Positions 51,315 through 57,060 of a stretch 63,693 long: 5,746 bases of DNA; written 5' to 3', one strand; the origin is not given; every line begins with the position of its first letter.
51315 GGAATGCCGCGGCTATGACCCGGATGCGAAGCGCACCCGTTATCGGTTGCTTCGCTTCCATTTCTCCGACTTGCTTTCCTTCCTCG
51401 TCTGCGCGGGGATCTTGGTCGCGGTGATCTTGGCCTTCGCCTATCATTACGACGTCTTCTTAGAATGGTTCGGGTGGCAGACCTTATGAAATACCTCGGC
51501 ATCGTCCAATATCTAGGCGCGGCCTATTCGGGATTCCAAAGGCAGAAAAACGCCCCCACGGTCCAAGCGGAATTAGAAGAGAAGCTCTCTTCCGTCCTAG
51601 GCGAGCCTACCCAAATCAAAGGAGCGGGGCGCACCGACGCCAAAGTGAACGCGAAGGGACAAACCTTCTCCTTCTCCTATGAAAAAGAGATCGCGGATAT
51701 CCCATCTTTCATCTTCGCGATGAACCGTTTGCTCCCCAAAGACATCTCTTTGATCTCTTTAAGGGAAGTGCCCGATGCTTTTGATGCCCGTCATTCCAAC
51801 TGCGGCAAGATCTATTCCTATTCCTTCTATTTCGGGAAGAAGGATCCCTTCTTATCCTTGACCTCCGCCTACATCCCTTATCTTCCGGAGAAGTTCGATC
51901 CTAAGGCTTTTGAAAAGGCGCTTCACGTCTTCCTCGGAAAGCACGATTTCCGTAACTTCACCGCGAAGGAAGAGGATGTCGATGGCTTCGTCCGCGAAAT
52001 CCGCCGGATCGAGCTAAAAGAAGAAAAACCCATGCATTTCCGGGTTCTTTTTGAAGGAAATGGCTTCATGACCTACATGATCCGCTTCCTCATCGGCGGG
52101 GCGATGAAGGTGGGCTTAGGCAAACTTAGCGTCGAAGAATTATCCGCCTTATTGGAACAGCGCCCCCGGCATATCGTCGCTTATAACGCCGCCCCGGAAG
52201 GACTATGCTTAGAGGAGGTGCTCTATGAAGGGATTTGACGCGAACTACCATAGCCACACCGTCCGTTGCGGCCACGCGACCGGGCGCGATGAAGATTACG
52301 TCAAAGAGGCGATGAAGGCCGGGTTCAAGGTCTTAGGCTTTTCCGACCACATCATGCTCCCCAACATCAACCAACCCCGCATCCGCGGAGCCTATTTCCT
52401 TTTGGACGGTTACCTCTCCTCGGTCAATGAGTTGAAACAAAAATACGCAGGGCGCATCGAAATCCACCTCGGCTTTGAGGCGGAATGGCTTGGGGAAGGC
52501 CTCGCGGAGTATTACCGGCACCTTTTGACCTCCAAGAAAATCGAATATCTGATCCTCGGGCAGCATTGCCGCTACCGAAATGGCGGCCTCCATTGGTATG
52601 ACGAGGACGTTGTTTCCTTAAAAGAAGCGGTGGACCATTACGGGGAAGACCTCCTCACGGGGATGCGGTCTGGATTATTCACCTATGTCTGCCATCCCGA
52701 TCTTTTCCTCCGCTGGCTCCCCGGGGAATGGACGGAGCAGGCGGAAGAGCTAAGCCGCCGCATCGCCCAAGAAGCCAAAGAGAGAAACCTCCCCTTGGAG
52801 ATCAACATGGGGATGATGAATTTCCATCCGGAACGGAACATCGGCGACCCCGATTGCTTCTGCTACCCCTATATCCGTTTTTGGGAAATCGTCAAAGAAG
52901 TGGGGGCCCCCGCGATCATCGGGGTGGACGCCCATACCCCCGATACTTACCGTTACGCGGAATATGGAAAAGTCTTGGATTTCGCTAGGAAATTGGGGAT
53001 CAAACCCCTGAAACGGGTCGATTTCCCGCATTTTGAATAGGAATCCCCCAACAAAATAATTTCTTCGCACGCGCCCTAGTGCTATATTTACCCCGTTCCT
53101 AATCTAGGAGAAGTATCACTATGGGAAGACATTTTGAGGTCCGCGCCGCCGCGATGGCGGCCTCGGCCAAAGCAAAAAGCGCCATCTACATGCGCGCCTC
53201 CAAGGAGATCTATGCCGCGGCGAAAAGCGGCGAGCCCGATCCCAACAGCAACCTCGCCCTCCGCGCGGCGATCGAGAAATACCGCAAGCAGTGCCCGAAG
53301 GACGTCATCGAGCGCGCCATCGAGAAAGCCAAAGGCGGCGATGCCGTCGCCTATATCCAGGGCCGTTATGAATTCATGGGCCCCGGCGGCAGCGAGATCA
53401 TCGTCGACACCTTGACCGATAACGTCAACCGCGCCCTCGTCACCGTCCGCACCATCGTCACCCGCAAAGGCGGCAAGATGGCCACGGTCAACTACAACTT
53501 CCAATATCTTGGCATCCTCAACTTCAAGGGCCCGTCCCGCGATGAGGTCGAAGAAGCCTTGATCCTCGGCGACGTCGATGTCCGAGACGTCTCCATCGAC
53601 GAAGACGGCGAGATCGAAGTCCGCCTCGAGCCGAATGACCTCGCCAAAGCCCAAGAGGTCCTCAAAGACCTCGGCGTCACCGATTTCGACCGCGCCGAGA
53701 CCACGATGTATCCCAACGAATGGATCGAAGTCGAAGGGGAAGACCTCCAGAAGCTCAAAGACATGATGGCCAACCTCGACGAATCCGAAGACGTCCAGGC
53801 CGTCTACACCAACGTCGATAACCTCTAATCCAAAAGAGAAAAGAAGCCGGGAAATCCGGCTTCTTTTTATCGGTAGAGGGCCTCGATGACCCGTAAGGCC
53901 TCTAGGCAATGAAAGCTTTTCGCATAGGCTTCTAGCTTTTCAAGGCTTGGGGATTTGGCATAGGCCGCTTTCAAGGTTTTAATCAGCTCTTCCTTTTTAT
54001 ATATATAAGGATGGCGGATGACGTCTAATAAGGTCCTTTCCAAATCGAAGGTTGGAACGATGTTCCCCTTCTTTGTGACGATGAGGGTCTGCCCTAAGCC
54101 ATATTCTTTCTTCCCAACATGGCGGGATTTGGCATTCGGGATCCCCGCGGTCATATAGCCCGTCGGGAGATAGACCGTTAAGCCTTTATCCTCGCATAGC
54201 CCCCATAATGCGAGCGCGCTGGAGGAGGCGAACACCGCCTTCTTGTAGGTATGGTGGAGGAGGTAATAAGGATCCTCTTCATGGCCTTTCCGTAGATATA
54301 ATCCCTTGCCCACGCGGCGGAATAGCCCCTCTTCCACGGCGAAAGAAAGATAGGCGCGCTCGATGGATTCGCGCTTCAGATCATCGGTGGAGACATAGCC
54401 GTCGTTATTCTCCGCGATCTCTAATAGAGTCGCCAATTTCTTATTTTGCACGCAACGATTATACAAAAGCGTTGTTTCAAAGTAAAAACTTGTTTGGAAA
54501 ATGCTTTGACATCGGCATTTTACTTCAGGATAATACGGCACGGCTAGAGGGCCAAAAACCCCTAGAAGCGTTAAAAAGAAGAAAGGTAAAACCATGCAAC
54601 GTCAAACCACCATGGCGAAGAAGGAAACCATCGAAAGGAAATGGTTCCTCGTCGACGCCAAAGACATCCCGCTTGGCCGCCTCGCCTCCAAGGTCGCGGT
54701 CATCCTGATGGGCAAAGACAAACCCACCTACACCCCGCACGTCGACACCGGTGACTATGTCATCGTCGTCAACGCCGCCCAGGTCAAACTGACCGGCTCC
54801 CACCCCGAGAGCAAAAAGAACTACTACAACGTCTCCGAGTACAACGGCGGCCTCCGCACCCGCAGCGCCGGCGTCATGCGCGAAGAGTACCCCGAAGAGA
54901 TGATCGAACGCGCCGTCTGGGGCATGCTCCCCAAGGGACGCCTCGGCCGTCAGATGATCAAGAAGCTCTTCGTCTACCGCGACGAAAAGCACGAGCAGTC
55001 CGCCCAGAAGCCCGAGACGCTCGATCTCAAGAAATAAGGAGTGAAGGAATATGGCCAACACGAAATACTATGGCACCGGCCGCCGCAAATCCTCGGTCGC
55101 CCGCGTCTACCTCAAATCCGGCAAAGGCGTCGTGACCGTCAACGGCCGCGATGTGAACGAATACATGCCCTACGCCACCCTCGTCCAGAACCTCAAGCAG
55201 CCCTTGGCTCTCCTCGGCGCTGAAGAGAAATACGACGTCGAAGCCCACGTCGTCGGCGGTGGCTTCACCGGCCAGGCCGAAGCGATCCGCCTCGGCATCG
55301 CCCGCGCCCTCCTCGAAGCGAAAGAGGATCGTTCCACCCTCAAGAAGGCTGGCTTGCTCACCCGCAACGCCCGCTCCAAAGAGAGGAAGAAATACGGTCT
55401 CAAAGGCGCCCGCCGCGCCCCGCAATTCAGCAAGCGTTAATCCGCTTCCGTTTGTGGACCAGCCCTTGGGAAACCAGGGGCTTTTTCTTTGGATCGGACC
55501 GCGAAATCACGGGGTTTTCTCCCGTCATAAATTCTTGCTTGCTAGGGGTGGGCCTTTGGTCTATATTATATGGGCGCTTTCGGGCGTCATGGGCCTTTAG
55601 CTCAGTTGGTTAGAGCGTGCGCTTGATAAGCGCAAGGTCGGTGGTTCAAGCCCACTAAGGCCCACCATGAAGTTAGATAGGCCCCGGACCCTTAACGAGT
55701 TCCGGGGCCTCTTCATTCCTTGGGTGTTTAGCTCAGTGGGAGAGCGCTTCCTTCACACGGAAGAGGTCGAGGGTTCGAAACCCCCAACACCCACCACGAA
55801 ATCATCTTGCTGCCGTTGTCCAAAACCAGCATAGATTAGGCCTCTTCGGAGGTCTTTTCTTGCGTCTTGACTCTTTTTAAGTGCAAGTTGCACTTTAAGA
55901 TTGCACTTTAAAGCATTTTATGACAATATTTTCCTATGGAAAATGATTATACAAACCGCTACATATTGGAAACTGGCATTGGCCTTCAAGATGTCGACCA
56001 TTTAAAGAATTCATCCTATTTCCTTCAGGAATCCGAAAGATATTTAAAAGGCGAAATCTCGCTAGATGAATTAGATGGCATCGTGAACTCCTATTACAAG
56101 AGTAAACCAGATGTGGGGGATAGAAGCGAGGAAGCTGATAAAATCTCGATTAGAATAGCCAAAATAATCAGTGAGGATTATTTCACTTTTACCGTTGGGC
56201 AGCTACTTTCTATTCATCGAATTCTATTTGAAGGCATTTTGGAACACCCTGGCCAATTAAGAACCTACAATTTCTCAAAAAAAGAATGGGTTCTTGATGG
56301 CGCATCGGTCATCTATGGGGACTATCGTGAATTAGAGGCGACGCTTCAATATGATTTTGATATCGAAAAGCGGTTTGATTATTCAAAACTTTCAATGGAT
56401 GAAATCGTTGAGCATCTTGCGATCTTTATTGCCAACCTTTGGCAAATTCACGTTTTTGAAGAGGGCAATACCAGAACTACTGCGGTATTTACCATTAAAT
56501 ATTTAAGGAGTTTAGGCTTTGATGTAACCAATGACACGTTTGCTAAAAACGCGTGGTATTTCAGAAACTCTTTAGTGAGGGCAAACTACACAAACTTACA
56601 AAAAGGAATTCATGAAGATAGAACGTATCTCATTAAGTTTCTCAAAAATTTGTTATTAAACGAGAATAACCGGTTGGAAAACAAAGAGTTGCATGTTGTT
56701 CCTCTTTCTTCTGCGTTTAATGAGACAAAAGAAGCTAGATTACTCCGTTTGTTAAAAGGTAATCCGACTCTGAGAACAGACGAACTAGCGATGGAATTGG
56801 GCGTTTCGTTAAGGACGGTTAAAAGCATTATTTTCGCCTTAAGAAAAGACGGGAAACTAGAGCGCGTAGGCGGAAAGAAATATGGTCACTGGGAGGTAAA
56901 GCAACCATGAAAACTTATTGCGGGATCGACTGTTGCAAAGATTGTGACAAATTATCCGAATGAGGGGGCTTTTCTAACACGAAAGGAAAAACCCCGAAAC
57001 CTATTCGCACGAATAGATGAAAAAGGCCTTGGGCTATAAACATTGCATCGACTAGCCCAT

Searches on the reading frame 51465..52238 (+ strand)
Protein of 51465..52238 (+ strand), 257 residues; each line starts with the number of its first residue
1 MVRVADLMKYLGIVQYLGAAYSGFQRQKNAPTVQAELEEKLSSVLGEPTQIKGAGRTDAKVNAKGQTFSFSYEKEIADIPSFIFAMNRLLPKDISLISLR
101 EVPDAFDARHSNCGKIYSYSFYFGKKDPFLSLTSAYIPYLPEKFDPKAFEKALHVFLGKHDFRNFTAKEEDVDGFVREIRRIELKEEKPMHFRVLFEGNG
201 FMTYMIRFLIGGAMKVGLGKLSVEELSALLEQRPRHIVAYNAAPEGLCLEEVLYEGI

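Call 27: search_protein_families(library=pfam, proteins=[window:51465-52238:+], max_evalue=0.001)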
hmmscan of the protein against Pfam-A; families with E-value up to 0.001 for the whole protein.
window:51465-52238:+ (257 aa): 1 family
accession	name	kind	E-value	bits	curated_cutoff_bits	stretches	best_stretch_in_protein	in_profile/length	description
PF01416.25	PseudoU_synth_1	-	3e-28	98.9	23.3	2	154-255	3-108/108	tRNA pseudouridine synthase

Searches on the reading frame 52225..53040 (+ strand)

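Call 27: search_protein_families(library=pfam, proteins=[window:52225-53040:+], max_evalue=0.001)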
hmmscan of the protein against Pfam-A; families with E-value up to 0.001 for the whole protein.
window:52225-53040:+ (271 aa): 1 family
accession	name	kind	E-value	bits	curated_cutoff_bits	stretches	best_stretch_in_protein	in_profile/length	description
PF02811.25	PHP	-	3.8e-18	66.8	26.4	1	8-194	2-162/164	PHP domain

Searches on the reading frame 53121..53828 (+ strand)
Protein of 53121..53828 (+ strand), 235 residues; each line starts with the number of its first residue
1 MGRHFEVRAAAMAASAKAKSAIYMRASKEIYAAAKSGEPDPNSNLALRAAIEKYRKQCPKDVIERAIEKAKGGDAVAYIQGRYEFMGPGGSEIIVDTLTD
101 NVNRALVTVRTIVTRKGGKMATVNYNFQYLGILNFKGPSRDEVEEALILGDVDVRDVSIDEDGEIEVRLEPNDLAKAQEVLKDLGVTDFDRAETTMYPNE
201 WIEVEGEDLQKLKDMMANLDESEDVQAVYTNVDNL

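Call 27: search_protein_families(library=pfam, proteins=[window:53121-53828:+], max_evalue=0.001)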
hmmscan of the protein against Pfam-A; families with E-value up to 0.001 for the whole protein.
window:53121-53828:+ (235 aa): 2 families
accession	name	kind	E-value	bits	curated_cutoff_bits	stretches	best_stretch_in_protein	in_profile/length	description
PF01709.26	Transcrip_reg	-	9.6e-38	129.9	27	1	81-232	4-160/160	TACO1/YebC second and third domain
PF20772.2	TACO1_YebC_N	-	7.9e-20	71.5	36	1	4-72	2-72/73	TACO1/YebC protein N-terminal domain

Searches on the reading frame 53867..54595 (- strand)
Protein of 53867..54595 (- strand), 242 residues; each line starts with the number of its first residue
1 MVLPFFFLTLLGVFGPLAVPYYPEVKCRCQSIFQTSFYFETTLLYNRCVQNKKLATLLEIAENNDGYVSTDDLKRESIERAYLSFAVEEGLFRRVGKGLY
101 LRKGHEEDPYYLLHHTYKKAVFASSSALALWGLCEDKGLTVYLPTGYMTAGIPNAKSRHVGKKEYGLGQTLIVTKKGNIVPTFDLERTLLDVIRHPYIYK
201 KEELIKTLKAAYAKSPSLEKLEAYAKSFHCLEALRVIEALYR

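Call 27: search_protein_families(library=pfam, proteins=[window:53867-54595:-], max_evalue=0.001)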
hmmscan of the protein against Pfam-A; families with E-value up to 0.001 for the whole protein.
window:53867-54595:- (242 aa): 1 family
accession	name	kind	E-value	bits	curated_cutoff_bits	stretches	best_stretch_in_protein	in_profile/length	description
PF13338.12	AbiEi_4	-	1.4e-08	35.1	25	1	57-102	3-48/49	Transcriptional regulator, AbiEi antitoxin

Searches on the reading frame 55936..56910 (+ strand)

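Call 27: search_protein_families(library=pfam, proteins=[window:55936-56910:+], max_evalue=0.001)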
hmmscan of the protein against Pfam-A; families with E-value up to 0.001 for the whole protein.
window:55936-56910:+ (324 aa): 3 families
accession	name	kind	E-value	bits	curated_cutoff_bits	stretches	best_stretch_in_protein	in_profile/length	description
PF02661.23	Fic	-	6.8e-13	49.7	24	1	85-190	2-93/93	Fic/DOC family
PF08279.18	HTH_11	-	3.6e-06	27.2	25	1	268-314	4-52/55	HTH domain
PF13412.12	HTH_24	-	9.2e-05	22.4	21.9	1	268-308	7-47/48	Winged helix-turn-helix DNA-binding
